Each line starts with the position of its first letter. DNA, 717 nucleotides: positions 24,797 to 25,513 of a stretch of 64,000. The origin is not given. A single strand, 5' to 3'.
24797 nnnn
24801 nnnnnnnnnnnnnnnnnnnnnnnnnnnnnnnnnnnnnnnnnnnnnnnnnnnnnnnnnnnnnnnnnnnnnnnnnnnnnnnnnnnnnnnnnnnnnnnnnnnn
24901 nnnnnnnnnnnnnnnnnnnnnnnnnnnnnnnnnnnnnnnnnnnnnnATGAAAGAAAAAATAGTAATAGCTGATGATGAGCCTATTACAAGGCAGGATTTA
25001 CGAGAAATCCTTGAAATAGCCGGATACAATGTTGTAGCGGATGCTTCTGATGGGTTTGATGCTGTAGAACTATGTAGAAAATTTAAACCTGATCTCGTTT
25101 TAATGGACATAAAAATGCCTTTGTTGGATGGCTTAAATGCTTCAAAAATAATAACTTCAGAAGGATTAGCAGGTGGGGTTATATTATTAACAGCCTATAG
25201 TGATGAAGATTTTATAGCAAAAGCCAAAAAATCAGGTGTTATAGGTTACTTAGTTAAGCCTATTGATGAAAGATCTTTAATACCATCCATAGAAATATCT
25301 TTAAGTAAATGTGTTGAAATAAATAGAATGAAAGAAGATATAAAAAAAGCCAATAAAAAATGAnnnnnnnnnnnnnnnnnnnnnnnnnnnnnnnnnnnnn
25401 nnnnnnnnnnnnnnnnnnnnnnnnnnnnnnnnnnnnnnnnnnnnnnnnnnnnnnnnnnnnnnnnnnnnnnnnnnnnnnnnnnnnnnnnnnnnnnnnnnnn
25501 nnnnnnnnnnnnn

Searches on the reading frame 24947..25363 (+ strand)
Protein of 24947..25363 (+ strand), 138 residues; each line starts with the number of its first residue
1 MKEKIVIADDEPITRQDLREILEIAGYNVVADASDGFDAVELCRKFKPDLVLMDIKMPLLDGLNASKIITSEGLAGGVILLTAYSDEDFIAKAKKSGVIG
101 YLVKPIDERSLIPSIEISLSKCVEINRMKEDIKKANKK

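Call 4: search_protein_families(library=ncbifam, proteins=[window:24947-25363:+])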
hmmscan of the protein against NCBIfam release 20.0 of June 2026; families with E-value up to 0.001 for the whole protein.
window:24947-25363:+ (138 aa): 96 families (the best 25 are shown)
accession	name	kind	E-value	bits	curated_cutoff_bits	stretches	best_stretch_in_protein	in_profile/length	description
NF008469.0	PRK11361.1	equivalog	1.9e-22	79.6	714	1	3-135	5-132/461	acetoacetate metabolism transcriptional regulator AtoC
NF041367.1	CheY_Halo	equivalog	2e-22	79.7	200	1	5-116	1-111/114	chemotaxis protein CheY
NF007935.0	PRK10651.1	equivalog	5.1e-20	71.6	250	1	3-116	7-121/216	two-component system response regulator NarL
NF008677.0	PRK11697.1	equivalog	1.3e-19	70.5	246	1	4-116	3-113/238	two-component system response regulator BtsR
NF007018.1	PRK09483.1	equivalog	4e-19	69.1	280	1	5-116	4-116/217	UvrY/SirA/GacA family response regulator transcription factor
NF007708.0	PRK10403.1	equivalog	3.4e-18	65.9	343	1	4-117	8-122/215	nitrate/nitrite response regulator protein NarP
NF052445.1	RespRegMctR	equivalog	1.5e-17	63.7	300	1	4-116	3-116/205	two-component system response regulator MctR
NF047785.1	respo_reg_MadR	equivalog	9.8e-17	61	300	1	4-116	2-118/209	MadR family response regulator transcription factor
NF011896.0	PRK15369.1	equivalog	3.2e-16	59.6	242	1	2-117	3-119/211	two component system response regulator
NF045944.1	ResRegRpaBCyano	equivalog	7.1e-16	58.3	330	1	7-130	2-123/229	response regulator transcription factor RpaB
NF045901.1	HisKinLetSLeg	equivalog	9.5e-16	57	1650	1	2-115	671-785/906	two-component system sensor histidine kinase LetS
NF009206.0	PRK12555.1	subfamily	2.4e-15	56.3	342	1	4-129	2-131/340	chemotaxis-specific protein-glutamate methyltransferase CheB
NF045505.1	RR_RssB_Pseudo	equivalog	3.6e-15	55.9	700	1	4-136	7-142/394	two-component system response regulator RssB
NF041733.1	resp_reg_CseB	equivalog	4.3e-15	55.7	350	1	4-128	2-124/228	two-component system response regulator CseB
TIGR02875.1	spore_0_A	equivalog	4.9e-15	55.5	200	1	3-128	3-132/262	sporulation transcription factor Spo0A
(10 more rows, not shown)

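Call 58: search_protein_families(library=pfam, proteins=[window:24947-25360:+])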
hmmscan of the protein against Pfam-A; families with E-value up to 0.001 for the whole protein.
window:24947-25360:+ (138 aa): 1 family
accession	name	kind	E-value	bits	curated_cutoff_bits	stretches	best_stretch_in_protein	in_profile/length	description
PF00072.30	Response_reg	-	6.4e-28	97.6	30.2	1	5-115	1-110/111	Response regulator receiver domain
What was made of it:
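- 24947..25360 (+): eutV 5' fragment: receiver domain only; the open frame ends 2 codons into the IS (138 aa). PF00072, 6e-28 (call 58).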

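Call 63: list_cluster_members(proteins=[window:24947-25360:+, window:25406-26221:-, window:26284-26985:-])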
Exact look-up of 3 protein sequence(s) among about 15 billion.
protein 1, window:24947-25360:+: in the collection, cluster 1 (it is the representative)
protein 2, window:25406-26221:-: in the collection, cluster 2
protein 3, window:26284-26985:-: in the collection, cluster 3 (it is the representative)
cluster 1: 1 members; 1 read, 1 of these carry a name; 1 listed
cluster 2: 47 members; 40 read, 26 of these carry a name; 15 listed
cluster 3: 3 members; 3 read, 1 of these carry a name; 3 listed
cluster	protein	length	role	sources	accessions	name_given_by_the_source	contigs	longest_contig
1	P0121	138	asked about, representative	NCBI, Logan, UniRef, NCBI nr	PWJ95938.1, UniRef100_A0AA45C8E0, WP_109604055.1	response regulator receiver and ANTAR domain protein [Oceanotoga teriensis] | Response regulator receiver and ANTAR domain protein n=3 Tax=Petrotogaceae TaxID=1643949 ... | response regulator [Oceanotoga teriensis]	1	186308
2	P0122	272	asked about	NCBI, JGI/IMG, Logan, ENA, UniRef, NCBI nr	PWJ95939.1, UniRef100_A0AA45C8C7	transposase InsO family protein [Oceanotoga teriensis] | transposase InsO family protein | Transposase InsO family protein n=2 Tax=Oceanotoga teriensis TaxID=515440 ...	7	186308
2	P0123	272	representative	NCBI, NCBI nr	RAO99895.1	hypothetical protein PW5551_01135 [Petrotoga sp. 9PW.55.5.1]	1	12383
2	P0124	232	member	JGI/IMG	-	transposase-like protein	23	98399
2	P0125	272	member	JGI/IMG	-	transposase InsO family protein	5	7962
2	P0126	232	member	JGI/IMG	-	transposase-like protein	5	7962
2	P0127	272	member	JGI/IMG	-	transposase InsO family protein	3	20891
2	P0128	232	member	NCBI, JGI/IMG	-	transposase-like protein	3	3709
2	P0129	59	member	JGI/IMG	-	transposase-like protein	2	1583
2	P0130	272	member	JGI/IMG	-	transposase InsO family protein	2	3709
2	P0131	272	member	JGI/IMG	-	transposase InsO family protein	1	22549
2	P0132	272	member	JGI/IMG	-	transposase InsO family protein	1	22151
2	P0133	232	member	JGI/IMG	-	transposase-like protein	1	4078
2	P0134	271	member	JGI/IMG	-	transposase InsO family protein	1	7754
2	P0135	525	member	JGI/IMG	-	transposase InsO family protein/transposase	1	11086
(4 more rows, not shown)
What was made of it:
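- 24947..25360 (+): It equals PWJ95938.1 of Oceanotoga teriensis (call 63).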
